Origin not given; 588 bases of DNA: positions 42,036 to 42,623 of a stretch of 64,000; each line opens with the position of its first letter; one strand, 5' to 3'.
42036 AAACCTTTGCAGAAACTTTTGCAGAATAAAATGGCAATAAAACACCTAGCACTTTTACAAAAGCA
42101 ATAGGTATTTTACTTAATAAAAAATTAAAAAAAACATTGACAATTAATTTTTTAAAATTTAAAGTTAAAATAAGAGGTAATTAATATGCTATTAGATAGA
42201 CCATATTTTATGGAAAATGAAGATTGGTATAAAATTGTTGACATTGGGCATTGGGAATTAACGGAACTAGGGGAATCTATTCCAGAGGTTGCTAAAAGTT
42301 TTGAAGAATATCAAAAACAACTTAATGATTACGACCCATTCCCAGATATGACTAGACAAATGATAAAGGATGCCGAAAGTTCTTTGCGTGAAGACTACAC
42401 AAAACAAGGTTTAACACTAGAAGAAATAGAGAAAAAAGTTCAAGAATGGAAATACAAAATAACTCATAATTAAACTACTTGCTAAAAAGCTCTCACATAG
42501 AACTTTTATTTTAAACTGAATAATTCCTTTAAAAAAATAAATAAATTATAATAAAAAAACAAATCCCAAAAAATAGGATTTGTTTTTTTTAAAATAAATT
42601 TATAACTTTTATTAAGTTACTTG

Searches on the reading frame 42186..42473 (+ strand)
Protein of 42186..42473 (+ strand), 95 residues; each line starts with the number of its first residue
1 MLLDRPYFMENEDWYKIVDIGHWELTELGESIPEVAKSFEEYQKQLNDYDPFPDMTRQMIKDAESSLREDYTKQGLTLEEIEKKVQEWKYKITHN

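Call 30: find_encoding_contigs(protein=window:42186-42470:+, flank=10000, max_places=10)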
Protein window:42186-42470:+ (95 aa): 2 contigs read that carry it; 1 place shown.
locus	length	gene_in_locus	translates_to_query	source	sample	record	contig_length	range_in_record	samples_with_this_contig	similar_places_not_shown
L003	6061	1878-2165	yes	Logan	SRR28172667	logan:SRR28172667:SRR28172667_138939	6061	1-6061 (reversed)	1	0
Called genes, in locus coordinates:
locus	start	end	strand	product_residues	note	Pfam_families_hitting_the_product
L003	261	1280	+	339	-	PF02796:HTH_7 (faint), PF13936:HTH_38, PF00665:rve (faint)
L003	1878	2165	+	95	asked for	-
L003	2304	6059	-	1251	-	?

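Call 45: search_protein_families(library=pfam, proteins=[window:42186-42473:+], max_evalue=0.0001)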
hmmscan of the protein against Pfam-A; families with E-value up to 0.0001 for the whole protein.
window:42186-42473:+ (95 aa): 0 families
